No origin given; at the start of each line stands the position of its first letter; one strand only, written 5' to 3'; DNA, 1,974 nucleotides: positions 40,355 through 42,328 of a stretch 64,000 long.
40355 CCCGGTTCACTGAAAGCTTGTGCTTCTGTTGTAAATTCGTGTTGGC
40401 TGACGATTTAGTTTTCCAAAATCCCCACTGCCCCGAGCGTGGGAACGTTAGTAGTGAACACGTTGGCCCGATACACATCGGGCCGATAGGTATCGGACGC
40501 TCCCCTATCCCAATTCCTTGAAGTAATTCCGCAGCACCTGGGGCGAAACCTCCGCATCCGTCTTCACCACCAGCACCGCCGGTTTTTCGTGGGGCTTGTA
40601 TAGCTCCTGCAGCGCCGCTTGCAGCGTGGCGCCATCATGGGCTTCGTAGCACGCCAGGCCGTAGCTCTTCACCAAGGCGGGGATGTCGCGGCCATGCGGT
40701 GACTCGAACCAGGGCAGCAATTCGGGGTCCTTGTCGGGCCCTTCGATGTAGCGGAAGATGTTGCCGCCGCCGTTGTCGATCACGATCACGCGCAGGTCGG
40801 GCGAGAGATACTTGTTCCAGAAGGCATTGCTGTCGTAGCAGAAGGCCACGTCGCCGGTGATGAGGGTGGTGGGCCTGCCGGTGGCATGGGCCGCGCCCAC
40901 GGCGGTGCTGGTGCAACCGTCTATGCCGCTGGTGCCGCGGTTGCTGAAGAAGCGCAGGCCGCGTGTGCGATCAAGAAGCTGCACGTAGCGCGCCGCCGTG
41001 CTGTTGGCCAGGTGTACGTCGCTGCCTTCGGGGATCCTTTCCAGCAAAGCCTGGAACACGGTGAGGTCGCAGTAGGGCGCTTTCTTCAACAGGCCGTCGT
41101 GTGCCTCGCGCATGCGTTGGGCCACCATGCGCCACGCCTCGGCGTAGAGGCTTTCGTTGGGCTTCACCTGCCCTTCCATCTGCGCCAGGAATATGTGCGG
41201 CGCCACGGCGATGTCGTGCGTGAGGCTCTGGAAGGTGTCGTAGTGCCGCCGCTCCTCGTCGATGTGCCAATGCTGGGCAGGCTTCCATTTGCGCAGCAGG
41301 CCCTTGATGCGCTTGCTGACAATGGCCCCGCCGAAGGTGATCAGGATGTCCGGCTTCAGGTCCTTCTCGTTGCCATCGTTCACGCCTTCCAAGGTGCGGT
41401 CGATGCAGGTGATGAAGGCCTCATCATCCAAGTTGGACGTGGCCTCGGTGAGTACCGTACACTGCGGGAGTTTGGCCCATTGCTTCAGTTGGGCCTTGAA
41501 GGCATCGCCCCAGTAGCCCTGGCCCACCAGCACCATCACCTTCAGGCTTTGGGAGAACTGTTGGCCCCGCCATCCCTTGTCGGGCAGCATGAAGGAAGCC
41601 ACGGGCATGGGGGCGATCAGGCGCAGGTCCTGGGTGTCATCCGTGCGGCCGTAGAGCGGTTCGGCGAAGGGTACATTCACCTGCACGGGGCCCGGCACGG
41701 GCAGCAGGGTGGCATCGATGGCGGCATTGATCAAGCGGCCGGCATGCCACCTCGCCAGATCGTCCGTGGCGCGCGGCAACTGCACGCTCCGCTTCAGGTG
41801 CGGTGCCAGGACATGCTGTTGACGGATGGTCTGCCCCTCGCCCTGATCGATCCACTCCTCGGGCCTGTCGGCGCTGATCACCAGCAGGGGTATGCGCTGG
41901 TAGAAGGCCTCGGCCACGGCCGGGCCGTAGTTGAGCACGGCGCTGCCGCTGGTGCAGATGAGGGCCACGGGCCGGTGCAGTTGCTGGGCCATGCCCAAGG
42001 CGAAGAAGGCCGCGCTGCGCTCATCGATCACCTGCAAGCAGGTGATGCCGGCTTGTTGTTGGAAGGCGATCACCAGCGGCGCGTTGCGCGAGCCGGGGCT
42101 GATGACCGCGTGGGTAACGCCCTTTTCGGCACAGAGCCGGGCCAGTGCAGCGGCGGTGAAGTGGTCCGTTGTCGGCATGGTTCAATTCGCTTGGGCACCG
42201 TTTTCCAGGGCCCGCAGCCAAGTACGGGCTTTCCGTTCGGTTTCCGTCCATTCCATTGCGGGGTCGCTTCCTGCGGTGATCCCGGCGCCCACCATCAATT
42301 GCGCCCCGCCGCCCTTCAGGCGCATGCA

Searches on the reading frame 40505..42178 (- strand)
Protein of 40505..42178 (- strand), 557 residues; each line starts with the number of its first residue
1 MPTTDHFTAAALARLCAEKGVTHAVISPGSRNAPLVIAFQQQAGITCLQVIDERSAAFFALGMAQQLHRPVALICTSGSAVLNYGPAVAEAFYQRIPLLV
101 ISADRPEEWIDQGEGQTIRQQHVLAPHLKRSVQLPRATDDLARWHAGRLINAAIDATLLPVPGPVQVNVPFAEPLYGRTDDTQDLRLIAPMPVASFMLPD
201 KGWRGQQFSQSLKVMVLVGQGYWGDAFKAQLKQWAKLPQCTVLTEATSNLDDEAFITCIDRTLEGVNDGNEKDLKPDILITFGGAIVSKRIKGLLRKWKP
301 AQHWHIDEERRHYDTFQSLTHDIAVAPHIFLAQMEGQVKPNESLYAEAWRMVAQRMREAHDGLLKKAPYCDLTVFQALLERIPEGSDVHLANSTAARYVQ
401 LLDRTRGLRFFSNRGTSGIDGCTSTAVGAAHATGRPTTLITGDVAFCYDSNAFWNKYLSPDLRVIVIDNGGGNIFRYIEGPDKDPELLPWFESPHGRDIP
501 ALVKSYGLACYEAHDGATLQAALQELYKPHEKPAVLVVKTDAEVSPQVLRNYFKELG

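Call 4: search_protein_families(library=pfam, proteins=[window:40505-42178:-], max_evalue=1)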
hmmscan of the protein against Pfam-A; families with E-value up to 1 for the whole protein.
window:40505-42178:- (557 aa): 3 families
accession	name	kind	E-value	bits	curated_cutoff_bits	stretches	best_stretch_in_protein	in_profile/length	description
PF02776.23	TPP_enzyme_N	-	8.4e-26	90.5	26.8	1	9-121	4-117/119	Thiamine pyrophosphate enzyme, N-terminal TPP binding domain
PF16582.11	TPP_enzyme_M_2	-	7.7e-10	39.3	30.1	1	226-361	51-176/208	Middle domain of thiamine pyrophosphate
PF02775.26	TPP_enzyme_C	-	1.5e-07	31.7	21.9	1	400-538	11-151/151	Thiamine pyrophosphate enzyme, C-terminal TPP binding domain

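Call 54: find_homologous_proteins(query=window:40505-42178:-, max_evalue=1e-50)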
Query window:40505-42178:- (557 aa): 7998 proteins with E <= 1e-50 among 8000 candidates; the best 120 are listed.
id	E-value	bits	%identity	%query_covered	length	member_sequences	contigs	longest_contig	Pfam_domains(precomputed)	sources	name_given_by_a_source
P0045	0.0e+0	1276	99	100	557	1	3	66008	PF02775.27,PF02776.24,PF16582.12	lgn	-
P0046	0.0e+0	1218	93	100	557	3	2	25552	PF02775.27,PF02776.24,PF16582.12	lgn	-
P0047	0.0e+0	1108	85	100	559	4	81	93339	PF02776.24,PF16582.12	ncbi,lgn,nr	ncbi:MAG: 2-succinyl-5-enolpyruvyl-6-hydroxy-3-cyclohexene-1-carboxylic-acid synthase [Flavobacteria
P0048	0.0e+0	1070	81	100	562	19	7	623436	PF02776.24,PF16582.12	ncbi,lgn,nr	ncbi:MAG: 2-succinyl-5-enolpyruvyl-6-hydroxy-3-cyclohexene-1-carboxylic-acid synthase [Flavobacteria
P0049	0.0e+0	1040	79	100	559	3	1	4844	PF02775.27,PF02776.24,PF16582.12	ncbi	ncbi:MAG: 2-succinyl-5-enolpyruvyl-6-hydroxy-3-cyclohexene-1-carboxylic-acid synthase [Flavobacteria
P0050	0.0e+0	1028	78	100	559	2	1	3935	PF02775.27,PF02776.24,PF16582.12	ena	-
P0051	0.0e+0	1027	80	99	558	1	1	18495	PF02776.24,PF16582.12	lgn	-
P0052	0.0e+0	1020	78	100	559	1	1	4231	PF02775.27,PF02776.24,PF16582.12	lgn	-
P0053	0.0e+0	1019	79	100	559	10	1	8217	PF02775.27,PF02776.24,PF16582.12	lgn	-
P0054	0.0e+0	1019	79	100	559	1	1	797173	PF02775.27,PF02776.24,PF16582.12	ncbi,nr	ncbi:MAG: 2-succinyl-5-enolpyruvyl-6-hydroxy-3-cyclohexene-1-carboxylic-acid synthase [Flavobacteria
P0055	0.0e+0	1016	78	100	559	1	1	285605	PF02775.27,PF02776.24,PF16582.12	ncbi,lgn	-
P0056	0.0e+0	1015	78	100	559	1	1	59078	PF02775.27,PF02776.24,PF16582.12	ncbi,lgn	-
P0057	0.0e+0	1015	78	100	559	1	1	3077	PF02775.27,PF02776.24,PF16582.12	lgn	-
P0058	0.0e+0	1013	78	100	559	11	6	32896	PF02775.27,PF02776.24,PF16582.12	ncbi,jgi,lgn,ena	jgi:2-succinyl-5-enolpyruvyl-6-hydroxy-3-cyclohexene-1-carboxylate synthase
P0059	3.5e-298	1008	78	100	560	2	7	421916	PF02775.27,PF02776.24,PF16582.12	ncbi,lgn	-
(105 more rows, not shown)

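Call 55: find_encoding_contigs(protein=P0046, flank=6000, max_places=2)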
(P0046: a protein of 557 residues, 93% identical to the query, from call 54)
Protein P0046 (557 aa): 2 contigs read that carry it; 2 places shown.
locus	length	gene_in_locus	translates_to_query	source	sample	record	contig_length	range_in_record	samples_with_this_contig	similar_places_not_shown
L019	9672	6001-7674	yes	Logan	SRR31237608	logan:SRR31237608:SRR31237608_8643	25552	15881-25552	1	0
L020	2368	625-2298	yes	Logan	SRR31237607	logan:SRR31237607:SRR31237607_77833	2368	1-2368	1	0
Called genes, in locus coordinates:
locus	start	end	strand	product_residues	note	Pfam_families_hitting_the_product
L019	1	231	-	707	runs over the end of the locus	PF18911:PKD_4, PF00801:PKD (weak), PF18911:PKD_4 (weak), PF13585:CHU_C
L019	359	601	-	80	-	-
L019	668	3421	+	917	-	PF12705:PDDEXK_1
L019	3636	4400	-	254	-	PF00072:Response_reg, PF00486:Trans_reg_C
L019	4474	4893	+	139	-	PF03061:4HBT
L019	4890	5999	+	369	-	PF00425:Chorismate_bind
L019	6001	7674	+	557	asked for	PF02776:TPP_enzyme_N, PF16582:TPP_enzyme_M_2, PF02775:TPP_enzyme_C (weak)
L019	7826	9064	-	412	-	PF14870:PSII_BNR, PF18962:Por_Secre_tail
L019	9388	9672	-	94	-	?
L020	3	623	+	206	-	?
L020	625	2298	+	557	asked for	PF02776:TPP_enzyme_N, PF16582:TPP_enzyme_M_2, PF02775:TPP_enzyme_C (weak)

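Call 56: find_encoding_contigs(protein=P0047, flank=6000, max_places=2)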
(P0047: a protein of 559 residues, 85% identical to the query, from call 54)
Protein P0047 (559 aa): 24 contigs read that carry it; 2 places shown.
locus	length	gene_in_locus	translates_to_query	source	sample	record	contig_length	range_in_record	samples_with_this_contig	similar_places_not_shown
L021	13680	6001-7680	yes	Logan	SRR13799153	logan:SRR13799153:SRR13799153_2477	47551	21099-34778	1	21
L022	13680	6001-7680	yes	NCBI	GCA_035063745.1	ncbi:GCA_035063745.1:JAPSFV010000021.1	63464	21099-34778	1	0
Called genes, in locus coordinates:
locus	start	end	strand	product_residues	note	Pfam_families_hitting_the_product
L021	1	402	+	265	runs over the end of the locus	-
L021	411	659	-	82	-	-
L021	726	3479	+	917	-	PF12705:PDDEXK_1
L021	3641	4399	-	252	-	PF00072:Response_reg, PF00486:Trans_reg_C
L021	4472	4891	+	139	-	PF03061:4HBT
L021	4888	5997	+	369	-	PF00425:Chorismate_bind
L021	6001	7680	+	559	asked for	PF02776:TPP_enzyme_N, PF16582:TPP_enzyme_M_2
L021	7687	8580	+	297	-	PF01040:UbiA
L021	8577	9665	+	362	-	PF13378:MR_MLE_C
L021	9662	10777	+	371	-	PF00501:AMP-binding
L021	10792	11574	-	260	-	-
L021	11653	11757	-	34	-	PF18930:DUF5679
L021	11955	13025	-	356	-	PF00579:tRNA-synt_1b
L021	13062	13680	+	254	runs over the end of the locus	PF01553:Acyltransferase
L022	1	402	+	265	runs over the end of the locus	-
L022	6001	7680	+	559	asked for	PF02776:TPP_enzyme_N, PF16582:TPP_enzyme_M_2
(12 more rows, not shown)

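Call 98: search_protein_families(library=pfam, proteins=[L019:7826-9064:-], max_evalue=0.01)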
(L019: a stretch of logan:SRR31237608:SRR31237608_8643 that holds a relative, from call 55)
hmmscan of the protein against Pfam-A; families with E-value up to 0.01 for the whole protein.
L019:7826-9064:- (412 aa): 4 families
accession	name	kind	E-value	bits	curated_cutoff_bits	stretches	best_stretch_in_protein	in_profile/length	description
PF14870.12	PSII_BNR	-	1.1e-16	61.4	27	1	209-297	5-96/303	Photosynthesis system II assembly factor YCF48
PF18962.6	Por_Secre_tail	-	4e-11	43.5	27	1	344-410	1-74/75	Secretion system C-terminal sorting domain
PF15902.12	Sortilin-Vps10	-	0.00018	20.9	33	0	243-297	2-59/446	Sortilin, neurotensin receptor 3,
PF19755.4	DUF6242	-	0.00073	19.9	29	0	195-254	160-217/217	Domain of unknown function (DUF6242)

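Call 106: search_protein_families(library=pfam, proteins=[L019:9388-9672:-], max_evalue=0.1)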
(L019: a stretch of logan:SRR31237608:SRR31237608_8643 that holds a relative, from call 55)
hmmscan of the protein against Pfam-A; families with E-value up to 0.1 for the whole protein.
L019:9388-9672:- (94 aa): 1 family
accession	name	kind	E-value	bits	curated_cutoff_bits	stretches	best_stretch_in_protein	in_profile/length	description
PF05016.21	ParE_toxin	-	0.00043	21.3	23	1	27-86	25-87/89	ParE toxin of type II toxin-antitoxin system, parDE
